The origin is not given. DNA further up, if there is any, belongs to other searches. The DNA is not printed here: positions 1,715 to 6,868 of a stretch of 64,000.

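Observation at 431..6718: CdrS-like RHH - FtsZ - 1617-aa scaffold protein: a candidate three-gene division/cytoskeletal module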

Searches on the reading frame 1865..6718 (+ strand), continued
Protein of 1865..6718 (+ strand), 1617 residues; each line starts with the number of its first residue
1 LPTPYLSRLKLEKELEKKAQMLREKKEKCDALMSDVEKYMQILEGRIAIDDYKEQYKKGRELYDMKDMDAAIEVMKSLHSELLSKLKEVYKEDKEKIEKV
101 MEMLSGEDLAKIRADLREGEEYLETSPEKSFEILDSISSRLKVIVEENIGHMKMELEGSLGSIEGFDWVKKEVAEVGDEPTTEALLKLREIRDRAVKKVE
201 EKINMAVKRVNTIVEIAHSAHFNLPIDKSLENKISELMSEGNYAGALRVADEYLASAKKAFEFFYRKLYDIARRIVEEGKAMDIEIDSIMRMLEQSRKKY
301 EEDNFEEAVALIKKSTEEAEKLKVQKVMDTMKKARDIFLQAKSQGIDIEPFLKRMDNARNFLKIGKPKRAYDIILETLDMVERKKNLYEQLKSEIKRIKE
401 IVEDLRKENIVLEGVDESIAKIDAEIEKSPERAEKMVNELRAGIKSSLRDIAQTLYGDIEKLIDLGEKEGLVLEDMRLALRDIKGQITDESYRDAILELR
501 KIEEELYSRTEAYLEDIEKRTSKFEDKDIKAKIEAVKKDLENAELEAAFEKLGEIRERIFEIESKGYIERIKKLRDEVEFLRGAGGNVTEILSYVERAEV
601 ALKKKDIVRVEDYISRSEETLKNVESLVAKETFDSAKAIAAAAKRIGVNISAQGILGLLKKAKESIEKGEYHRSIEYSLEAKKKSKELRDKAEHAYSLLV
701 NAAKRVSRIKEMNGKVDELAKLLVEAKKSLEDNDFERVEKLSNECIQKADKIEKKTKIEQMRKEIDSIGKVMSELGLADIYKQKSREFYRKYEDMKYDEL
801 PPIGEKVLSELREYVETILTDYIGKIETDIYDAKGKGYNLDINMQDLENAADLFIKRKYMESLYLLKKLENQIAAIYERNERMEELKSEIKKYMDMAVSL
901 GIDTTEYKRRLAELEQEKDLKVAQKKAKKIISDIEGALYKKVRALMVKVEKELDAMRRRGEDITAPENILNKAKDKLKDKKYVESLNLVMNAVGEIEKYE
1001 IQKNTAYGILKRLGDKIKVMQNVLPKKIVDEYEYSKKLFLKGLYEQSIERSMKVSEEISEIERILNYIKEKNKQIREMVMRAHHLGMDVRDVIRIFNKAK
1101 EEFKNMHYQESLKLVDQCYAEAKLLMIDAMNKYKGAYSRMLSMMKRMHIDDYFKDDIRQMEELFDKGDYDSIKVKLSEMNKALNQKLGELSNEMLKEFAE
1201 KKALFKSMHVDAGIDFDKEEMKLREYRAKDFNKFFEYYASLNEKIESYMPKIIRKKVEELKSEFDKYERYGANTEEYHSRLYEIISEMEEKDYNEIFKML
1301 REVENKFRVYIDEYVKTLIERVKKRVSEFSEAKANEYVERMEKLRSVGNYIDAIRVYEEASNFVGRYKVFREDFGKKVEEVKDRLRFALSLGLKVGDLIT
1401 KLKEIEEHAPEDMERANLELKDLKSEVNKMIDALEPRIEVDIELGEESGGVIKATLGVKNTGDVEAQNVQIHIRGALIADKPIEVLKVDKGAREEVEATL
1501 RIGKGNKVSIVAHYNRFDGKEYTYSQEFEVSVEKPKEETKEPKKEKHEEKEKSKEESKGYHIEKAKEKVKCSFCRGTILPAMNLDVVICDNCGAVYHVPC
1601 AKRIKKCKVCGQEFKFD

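Call 16: search_protein_families(library=pfam, proteins=[L027:1-816:+, L027:813-1697:+, L027:1698-2237:+, L027:6858-8801:-, L027:9493-10719:+, L028:1-1083:+, L028:1251-2315:-, L028:6941-8551:-, L023:4700-5005:-, L023:5127-5762:-], max_evalue=0.001)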
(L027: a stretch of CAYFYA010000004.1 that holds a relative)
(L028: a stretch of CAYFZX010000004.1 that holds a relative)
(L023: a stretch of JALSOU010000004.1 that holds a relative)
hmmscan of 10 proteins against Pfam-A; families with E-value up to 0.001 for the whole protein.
L027:1-816:+ (271 aa): 2 families
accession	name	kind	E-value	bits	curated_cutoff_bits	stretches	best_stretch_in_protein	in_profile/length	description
PF02463.25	SMC_N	-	1.4e-29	103.5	40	1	74-249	115-219/220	RecF/RecN/SMC N terminal domain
PF13304.12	AAA_21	-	4e-05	24.3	27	1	40-223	141-294/304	AAA domain, putative AbiEii toxin, Type IV TA system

L027:813-1697:+ (294 aa): 0 families

L027:1698-2237:+ (179 aa): 1 family
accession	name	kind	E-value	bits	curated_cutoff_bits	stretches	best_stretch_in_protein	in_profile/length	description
PF04079.22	SMC_ScpB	-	2.5e-34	118.6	27.4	1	6-157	2-159/160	Segregation and condensation complex subunit ScpB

L027:6858-8801:- (647 aa): 1 family
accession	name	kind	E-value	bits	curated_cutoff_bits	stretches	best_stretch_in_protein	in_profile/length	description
PF00221.24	Lyase_aromatic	-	1.5e-192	640.9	27.3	1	146-604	1-465/466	Aromatic amino acid lyase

L027:9493-10719:+ (408 aa): 1 family
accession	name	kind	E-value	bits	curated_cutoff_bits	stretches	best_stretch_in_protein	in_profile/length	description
PF01941.24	AdoMet_Synthase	-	7.9e-167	555.5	27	1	13-404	1-395/395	S-adenosylmethionine synthetase (AdoMet synthetase)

L028:1-1083:+ (360 aa): 3 families
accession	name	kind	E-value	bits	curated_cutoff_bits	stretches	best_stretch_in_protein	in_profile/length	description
PF02463.25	SMC_N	-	1.1e-29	103.8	40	1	208-338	93-219/220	RecF/RecN/SMC N terminal domain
PF20733.2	LRIM1_dimer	-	0.00091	19.6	35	1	72-184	56-160/187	Dimerization domain in LRIM1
PF25014.1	NET2A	-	0.00092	19.6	33.1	0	36-123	141-228/235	NET2A-like domain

L028:1251-2315:- (354 aa): 0 families

L028:6941-8551:- (536 aa): 1 family
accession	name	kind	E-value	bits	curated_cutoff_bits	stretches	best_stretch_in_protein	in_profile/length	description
PF00221.24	Lyase_aromatic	-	8.4e-190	631.8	27.3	1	37-495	1-465/466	Aromatic amino acid lyase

L023:4700-5005:- (101 aa): 2 families
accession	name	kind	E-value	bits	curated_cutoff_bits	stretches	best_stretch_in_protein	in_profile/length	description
PF17723.7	RHH_8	-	3.3e-07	30.8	25.4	1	27-80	2-55/119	Ribbon-Helix-Helix transcriptional regulator family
PF01402.27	RHH_1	-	0.00015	22.1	20.5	1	31-66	2-36/39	Ribbon-helix-helix protein, copG family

L023:5127-5762:- (211 aa): 1 family
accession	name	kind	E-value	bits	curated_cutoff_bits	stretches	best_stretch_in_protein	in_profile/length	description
PF00398.26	RrnaAD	-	1.2e-44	152.8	24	1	1-190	42-251/263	Ribosomal RNA adenine dimethylase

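Call 17: search_protein_families(library=pfam, proteins=[L024:694-1878:+, L024:2109-2675:-, L024:9993-13121:+, L024:13211-14755:+, L025:2012-2749:-, L025:2818-3960:+, L025:4258-4953:-, L022:2676-4046:-, L022:2140-2643:-, L022:673-1686:-], max_evalue=0.001)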
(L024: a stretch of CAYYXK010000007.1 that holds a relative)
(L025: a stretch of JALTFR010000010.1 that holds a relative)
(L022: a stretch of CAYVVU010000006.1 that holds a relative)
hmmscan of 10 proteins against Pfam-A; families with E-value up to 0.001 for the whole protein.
L024:694-1878:+ (394 aa): 1 family
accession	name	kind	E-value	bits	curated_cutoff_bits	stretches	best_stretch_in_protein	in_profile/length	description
PF00809.28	Pterin_bind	-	2.6e-84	283.1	25.5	1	135-374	1-244/244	Pterin binding enzyme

L024:2109-2675:- (188 aa): 2 families
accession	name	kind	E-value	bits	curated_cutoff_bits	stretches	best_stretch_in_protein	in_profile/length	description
PF14382.12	ECR1_N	-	1.2e-15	57.4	27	1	7-41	1-35/38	Exosome complex exonuclease RRP4 N-terminal region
PF24685.1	OB_RRP5_4th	-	0.0006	20.2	31.5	1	96-132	36-72/92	RRP5 OB-fold domain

L024:9993-13121:+ (1042 aa): 2 families
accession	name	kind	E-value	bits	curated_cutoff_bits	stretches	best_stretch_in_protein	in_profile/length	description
PF00082.27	Peptidase_S8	-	5.4e-31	108.4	21.8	1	293-603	1-288/288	Subtilase family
PF00041.27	fn3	-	5.9e-06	26.8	25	1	789-866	8-78/84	Fibronectin type III domain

L024:13211-14755:+ (514 aa): 1 family
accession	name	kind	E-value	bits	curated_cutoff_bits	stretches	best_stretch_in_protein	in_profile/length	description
PF00171.27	Aldedh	-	1e-134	450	23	1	28-496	1-461/461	Aldehyde dehydrogenase family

L025:2012-2749:- (245 aa): 0 families

L025:2818-3960:+ (380 aa): 1 family
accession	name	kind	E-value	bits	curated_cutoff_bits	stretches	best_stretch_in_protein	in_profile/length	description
PF01814.28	Hemerythrin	-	1.5e-10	42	25.3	1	234-348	2-125/127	Hemerythrin HHE cation binding domain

L025:4258-4953:- (231 aa): 1 family
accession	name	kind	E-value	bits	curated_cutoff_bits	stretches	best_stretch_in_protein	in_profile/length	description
PF02511.20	Thy1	-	1.2e-71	240.9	24.8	1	9-197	1-191/191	Thymidylate synthase complementing protein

L022:2676-4046:- (456 aa): 3 families
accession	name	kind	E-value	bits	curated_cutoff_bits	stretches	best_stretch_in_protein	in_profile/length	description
PF16656.11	Pur_ac_phosph_N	-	8.2e-20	71.6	30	1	41-130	1-93/93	Purple acid Phosphatase, N-terminal domain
PF00149.33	Metallophos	-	3.3e-19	70.5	21.5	1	139-326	2-190/191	Calcineurin-like phosphoesterase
PF14008.11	Metallophos_C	-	0.00065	20.7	23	0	357-416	1-62/63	Iron/zinc purple acid phosphatase-like protein C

L022:2140-2643:- (167 aa): 1 family
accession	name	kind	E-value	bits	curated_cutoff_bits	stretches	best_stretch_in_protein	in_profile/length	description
PF09824.15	ArsR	-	9.3e-53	178.6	28.6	1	7-163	1-157/159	ArsR transcriptional regulator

L022:673-1686:- (337 aa): 2 families
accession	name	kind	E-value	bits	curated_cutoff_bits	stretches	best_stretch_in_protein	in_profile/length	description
PF01994.21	Trm56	-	1.1e-46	158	25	1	53-165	1-118/119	tRNA ribose 2'-O-methyltransferase, aTrm56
PF01966.28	HD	-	4.5e-17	62.8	22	1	187-294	1-114/116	HD domain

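Call 20: find_homologous_proteins(query=A2, max_evalue=0.00001)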
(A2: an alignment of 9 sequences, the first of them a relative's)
Query A2 (9 sequences) (1491 aa, profile of the alignment): 52 proteins with E <= 0.00001 among 8000 candidates.
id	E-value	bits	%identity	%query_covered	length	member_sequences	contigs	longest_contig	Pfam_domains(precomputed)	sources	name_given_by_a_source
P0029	0.0e+0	1471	78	100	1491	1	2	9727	-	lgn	-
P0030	0.0e+0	1339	66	100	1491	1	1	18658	PF14446.13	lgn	-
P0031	0.0e+0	1336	61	100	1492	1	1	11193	-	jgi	jgi:tetratricopeptide (TPR) repeat protein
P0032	0.0e+0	1287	59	100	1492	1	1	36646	-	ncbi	ncbi:MAG: hypothetical protein ACE5HJ_04285 [Thermoplasmata archaeon]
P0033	0.0e+0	1180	55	100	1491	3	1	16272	-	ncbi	-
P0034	0.0e+0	1179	55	100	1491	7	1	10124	-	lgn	-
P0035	0.0e+0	1170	55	100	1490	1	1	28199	-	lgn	-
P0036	0.0e+0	1125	58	88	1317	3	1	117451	-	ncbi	-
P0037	0.0e+0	1024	50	96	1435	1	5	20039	-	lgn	-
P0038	2.5e-297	1008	50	96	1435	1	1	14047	-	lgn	-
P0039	1.4e-294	999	50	96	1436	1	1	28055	-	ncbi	ncbi:MAG: hypothetical protein ACE5LS_04475 [Thermoplasmata archaeon]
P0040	1.5e-290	985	49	96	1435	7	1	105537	-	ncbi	-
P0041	9.7e-289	979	48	96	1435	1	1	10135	-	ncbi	-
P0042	5.9e-288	977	28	100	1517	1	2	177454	PF07705.18,PF14446.13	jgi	-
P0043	2.4e-282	958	47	96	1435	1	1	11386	-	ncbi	ncbi:MAG: hypothetical protein ACE5I4_04370 [Thermoplasmata archaeon]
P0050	2.8e-239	816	30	99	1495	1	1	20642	PF14446.13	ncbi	-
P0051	3.9e-239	815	24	79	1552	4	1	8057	PF14446.13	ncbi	-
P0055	2.4e-233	796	29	100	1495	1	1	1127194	-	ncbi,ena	-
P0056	1.1e-229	784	24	83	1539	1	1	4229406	PF14446.13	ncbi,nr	ncbi:MAG: hypothetical protein JSV09_10750 [Thermoplasmata archaeon]|nr:MAG: hypothetical protein JS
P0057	6.3e-229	781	24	100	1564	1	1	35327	PF14446.13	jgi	jgi:hypothetical protein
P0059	3.3e-209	716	24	71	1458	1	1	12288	PF14446.13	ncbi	-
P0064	8.1e-143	496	21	96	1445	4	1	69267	-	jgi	jgi:hypothetical protein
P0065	9.1e-109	383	26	17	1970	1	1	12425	PF07705.18,PF19302.5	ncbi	-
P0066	7.2e-105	370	22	14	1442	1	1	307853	-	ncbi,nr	ncbi:MAG: hypothetical protein A4E32_01073 [Methanomassiliicoccales archaeon PtaU1.Bin124]|nr:MAG: h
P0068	1.3e-96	343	22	49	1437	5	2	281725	-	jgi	jgi:hypothetical protein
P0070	1.2e-84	303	26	19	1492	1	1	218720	-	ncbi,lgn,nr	ncbi:MAG TPA: hypothetical protein VFF67_01680 [Thermoplasmata archaeon]|nr:hypothetical protein [Th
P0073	3.0e-76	275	24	10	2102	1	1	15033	PF07705.18,PF19302.5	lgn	-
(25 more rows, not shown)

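Call 21: find_encoding_contigs(protein=P0055, flank=6000, max_places=1)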
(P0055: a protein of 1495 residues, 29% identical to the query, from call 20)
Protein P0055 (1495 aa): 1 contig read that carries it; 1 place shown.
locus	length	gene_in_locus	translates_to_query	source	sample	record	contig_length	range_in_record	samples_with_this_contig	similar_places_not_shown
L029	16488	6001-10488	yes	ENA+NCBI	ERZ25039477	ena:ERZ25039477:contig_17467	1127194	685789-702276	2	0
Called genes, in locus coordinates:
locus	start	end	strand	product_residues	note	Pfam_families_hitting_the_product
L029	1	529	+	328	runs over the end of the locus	PF13439:Glyco_transf_4 (weak), PF00534:Glycos_transf_1, PF13692:Glyco_trans_1_4, PF13524:Glyco_trans_1_2 (weak)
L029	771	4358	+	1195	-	PF02463:SMC_N, PF13304:AAA_21 (faint), PF13476:AAA_23 (weak), PF13555:AAA_29, PF06470:SMC_hinge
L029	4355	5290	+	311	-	PF02616:SMC_ScpA (weak)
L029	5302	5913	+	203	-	PF04079:SMC_ScpB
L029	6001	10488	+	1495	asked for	-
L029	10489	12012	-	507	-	PF00221:Lyase_aromatic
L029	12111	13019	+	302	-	PF23023:Anti-Pycsar_Apyc1, PF00753:Lactamase_B, PF13691:Lactamase_B_4 (weak), PF12706:Lactamase_B_2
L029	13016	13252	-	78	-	-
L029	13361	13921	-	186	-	PF12844:HTH_19 (weak), PF13560:HTH_31, PF01381:HTH_3, PF00571:CBS (weak)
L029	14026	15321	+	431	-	PF01941:AdoMet_Synthase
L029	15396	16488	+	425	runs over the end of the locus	PF00464:SHMT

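Call 22: find_encoding_contigs(protein=P0056, flank=6000, max_places=1)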
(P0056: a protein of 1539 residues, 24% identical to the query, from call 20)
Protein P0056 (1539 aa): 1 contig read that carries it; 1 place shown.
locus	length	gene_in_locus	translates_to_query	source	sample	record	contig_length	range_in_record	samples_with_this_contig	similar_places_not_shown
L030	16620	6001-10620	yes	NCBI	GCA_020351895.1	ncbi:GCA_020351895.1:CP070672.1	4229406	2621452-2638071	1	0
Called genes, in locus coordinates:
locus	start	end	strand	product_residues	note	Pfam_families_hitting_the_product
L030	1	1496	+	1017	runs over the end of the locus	PF07992:Pyr_redox_2 (weak), PF12831:FAD_oxidored (weak), PF12838:Fer4_7, PF13183:Fer4_8 (weak), PF13187:Fer4_9, PF00037:Fer4 (weak), PF07992:Pyr_redox_2, PF14697:Fer4_21, +16 more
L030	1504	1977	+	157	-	PF02662:FlpD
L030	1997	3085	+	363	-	PF04432:FrhB_FdhB_C, PF14697:Fer4_21 (faint), PF13237:Fer4_10 (faint), PF00037:Fer4 (faint), PF12797:Fer4_2 (faint), PF13183:Fer4_8, PF17179:Fer4_22 (faint)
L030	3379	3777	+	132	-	PF13229:Beta_helix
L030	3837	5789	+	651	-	PF15892:BNR_4 (faint), PF24316:Tli3 (faint)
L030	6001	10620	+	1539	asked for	PF14446:Prok-RING_1 (faint)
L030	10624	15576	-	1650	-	-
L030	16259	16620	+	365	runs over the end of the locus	PF09084:NMT1 (faint), PF13379:NMT1_2, PF12974:Phosphonate-bd (weak)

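Call 23: find_encoding_contigs(protein=P0042, flank=6000, max_places=1)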
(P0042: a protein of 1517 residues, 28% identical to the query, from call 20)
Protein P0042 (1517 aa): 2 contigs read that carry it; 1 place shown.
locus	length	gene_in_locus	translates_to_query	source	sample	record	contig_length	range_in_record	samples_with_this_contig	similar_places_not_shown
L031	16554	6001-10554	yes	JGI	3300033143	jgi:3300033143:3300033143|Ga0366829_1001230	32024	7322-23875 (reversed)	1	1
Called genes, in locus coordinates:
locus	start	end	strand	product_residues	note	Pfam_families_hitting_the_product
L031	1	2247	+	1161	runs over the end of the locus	PF25199:nSTAND_NTPase5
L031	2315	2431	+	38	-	-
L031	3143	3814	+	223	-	PF13565:HTH_32 (faint), PF13592:HTH_33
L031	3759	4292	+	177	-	-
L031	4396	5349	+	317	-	PF00589:Phage_integrase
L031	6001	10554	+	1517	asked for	PF07705:CARDB (weak), PF14446:Prok-RING_1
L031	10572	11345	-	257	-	-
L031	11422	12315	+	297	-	PF24830:DUF7714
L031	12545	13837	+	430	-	PF01037:AsnC_trans_reg (faint)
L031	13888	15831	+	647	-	PF00330:Aconitase, PF00694:Aconitase_C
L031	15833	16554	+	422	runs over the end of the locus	PF08442:ATP-grasp_2, PF24948:Citrate_synth_N, PF16114:Citrate_bind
